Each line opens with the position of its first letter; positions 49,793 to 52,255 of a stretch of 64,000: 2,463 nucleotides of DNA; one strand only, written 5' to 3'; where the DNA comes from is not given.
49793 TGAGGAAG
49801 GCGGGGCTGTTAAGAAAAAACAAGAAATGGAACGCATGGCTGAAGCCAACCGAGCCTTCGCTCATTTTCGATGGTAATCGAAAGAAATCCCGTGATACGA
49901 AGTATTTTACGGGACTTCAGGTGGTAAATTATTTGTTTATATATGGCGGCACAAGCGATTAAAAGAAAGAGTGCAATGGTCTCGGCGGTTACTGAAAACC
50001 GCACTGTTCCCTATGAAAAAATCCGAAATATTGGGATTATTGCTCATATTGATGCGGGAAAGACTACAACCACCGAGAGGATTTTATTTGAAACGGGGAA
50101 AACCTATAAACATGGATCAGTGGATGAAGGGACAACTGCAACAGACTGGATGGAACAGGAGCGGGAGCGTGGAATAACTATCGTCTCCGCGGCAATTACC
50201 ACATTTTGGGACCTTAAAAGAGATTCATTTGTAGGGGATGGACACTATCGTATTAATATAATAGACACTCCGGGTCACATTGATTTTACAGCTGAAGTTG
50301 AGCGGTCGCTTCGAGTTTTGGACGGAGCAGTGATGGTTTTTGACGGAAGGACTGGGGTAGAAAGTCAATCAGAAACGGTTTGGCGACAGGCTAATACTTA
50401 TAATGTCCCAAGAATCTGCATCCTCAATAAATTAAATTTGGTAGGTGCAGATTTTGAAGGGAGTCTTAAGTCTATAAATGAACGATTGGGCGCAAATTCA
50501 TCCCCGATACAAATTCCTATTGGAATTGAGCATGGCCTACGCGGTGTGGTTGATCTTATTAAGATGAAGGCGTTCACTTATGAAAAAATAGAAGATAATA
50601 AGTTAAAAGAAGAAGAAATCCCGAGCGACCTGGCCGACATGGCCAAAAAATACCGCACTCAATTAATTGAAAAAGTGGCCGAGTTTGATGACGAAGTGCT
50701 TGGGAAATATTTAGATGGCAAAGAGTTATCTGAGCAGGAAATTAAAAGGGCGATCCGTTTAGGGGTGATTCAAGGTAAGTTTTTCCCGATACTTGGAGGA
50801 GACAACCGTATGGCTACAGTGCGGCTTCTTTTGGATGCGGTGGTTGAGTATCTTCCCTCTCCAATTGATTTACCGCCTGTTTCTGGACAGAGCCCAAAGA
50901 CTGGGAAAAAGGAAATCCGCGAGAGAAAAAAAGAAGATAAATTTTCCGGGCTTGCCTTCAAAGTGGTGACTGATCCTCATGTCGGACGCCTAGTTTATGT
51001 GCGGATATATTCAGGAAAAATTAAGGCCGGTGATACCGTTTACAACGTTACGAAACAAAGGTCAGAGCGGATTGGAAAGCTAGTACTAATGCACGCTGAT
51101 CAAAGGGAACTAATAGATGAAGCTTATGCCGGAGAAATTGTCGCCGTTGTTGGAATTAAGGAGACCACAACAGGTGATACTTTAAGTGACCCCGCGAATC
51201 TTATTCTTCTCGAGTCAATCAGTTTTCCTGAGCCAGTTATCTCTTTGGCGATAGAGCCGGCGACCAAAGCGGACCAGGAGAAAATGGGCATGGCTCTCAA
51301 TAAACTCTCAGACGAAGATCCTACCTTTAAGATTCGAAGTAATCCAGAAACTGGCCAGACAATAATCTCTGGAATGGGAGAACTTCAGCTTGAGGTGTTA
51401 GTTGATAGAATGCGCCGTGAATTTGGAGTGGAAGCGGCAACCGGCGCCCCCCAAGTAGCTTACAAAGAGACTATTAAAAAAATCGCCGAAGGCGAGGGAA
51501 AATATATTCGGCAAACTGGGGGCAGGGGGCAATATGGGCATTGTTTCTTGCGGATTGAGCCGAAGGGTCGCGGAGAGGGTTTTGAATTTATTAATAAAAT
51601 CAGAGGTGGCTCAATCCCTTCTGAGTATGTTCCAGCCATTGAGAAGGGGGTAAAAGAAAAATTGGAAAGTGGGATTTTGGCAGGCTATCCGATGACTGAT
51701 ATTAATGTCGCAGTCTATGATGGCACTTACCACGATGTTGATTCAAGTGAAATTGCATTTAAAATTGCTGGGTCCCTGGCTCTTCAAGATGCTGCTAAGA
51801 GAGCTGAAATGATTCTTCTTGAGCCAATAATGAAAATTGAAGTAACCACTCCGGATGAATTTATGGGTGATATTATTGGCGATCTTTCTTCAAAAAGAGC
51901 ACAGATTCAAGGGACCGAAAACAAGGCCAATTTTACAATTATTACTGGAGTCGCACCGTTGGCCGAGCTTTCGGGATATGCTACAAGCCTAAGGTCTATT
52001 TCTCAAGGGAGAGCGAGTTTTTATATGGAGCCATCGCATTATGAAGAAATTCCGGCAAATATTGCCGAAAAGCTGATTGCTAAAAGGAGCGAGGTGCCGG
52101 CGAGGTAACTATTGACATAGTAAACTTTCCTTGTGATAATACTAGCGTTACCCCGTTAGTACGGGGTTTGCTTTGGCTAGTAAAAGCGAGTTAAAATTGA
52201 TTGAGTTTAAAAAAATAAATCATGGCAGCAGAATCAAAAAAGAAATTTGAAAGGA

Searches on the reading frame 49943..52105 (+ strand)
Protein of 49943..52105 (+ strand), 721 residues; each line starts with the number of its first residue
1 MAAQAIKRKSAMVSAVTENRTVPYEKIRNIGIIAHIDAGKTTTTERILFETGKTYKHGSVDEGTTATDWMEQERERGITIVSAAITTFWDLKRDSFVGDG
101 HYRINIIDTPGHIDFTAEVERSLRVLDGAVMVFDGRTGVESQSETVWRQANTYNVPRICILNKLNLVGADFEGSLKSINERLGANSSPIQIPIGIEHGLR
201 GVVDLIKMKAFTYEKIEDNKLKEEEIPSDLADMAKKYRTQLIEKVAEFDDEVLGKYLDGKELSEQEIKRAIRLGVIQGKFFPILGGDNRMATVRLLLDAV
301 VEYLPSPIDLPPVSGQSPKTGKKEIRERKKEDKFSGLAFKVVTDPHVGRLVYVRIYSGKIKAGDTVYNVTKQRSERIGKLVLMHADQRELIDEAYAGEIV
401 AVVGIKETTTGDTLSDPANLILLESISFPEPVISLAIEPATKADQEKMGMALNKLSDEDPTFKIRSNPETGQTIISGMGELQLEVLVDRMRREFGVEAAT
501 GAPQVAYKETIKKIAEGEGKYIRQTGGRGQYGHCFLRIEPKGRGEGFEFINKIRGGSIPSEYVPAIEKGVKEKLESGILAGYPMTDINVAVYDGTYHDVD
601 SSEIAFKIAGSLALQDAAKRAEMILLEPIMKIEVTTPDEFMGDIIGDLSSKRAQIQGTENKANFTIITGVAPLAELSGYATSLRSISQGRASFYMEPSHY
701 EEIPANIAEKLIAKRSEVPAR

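Call 7: search_protein_families(library=ncbifam, proteins=[window:49943-52105:+], max_evalue=1e-10)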
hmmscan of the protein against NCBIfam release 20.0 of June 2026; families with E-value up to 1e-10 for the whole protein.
window:49943-52105:+ (721 aa): 23 families
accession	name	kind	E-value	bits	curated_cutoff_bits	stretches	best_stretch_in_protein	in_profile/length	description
TIGR00484.1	EF-G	equivalog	5.9e-303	1006.3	659.4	1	20-716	3-690/691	elongation factor G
NF009381.0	PRK12740.1-5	subfamily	1.4e-239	797.1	583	1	23-716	5-686/692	elongation factor G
NF009891.0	PRK13351.1-1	equivalog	6e-175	583.6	597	1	23-715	5-677/681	elongation factor G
NF009377.1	PRK12740.1-1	equivalog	5.1e-161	537.5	890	1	24-711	10-698/700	elongation factor G-like protein EF-G2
NF058620.1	EFG2_Bacteroid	exception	1.2e-152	509.9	1000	2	25-542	7-509/717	elongation factor G2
NF009379.0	PRK12740.1-3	equivalog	1.7e-142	476.3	513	1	25-716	6-671/674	elongation factor G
NF012153.1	tet_protect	equivalog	4.4e-119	398.5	775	2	211-700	150-614/614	tetracycline resistance ribosomal protection protein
TIGR00490.1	aEF-2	equivalog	3.7e-93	312.9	738.45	3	294-513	244-471/720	elongation factor EF-2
NF000120.3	47473_otr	exception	1.4e-87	294.8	900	1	29-693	4-606/608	tetracycline resistance ribosomal protection protein Otr(A)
NF033148.1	tet_protect_M_W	exception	5e-84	282.8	1100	2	26-185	2-151/639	TetM/TetW/TetO/TetS family tetracycline resistance ribosomal protection protein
NF012155.1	tet_protect_M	exception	1.6e-68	231.5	1420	2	26-185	2-151/639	tetracycline resistance ribosomal protection protein Tet(M)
NF009892.0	PRK13351.1-3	equivalog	3.3e-65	220.7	640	1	26-694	2-608/623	elongation factor G-like protein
NF001964.0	PRK00741.1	equivalog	1e-64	218.9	473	1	25-505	10-467/529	peptide chain release factor 3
TIGR01394.1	TypA_BipA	equivalog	2.2e-62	211.2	757.3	2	27-178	1-140/594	translational GTPase TypA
NF012154.0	tet_protect_Q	exception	8.7e-61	206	1425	2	27-180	3-146/638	tetracycline resistance ribosomal protection protein Tet(Q)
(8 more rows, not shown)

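Call 19: find_encoding_contigs(protein=window:49943-52105:+, flank=10000, max_places=4)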
Protein window:49943-52105:+ (721 aa): 12 contigs read that carry it; 2 places shown.
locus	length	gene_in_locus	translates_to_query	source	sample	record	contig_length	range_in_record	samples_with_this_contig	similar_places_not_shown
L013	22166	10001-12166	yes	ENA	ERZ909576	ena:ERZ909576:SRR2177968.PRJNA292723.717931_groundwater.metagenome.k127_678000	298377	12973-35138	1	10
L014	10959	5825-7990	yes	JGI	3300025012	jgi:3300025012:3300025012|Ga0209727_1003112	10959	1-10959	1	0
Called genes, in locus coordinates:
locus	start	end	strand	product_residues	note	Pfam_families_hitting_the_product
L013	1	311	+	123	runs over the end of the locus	PF03652:RuvX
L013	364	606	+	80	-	-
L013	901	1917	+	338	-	PF02618:YceG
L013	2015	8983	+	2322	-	PF04561:RNA_pol_Rpb2_2, PF04565:RNA_pol_Rpb2_3, PF10385:RNA_pol_Rpb2_45, PF00562:RNA_pol_Rpb2_6, PF04560:RNA_pol_Rpb2_7, PF04997:RNA_pol_Rpb1_1, PF00623:RNA_pol_Rpb1_2, PF04983:RNA_pol_Rpb1_3, +2 more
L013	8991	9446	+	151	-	PF00164:Ribosom_S12_S23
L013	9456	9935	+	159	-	PF00177:Ribosomal_S7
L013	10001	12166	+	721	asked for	PF00009:GTP_EFTU, PF22042:EF-G_D2, PF03144:GTP_EFTU_D2, PF14492:EFG_III, PF16658:RF3_C (weak), PF03764:EFG_IV, PF00679:EFG_C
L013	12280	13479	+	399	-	PF00009:GTP_EFTU, PF03144:GTP_EFTU_D2, PF03143:GTP_EFTU_D3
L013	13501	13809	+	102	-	PF00338:Ribosomal_S10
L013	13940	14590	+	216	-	PF00297:Ribosomal_L3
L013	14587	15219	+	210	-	PF00573:Ribosomal_L4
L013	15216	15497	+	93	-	PF00276:Ribosomal_L23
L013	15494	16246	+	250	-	PF00181:Ribosomal_L2_N, PF03947:Ribosomal_L2_C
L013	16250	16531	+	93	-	PF00203:Ribosomal_S19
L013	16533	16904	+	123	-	PF00237:Ribosomal_L22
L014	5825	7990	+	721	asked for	PF00009:GTP_EFTU, PF22042:EF-G_D2, PF03144:GTP_EFTU_D2, PF14492:EFG_III, PF16658:RF3_C (weak), PF03764:EFG_IV, PF00679:EFG_C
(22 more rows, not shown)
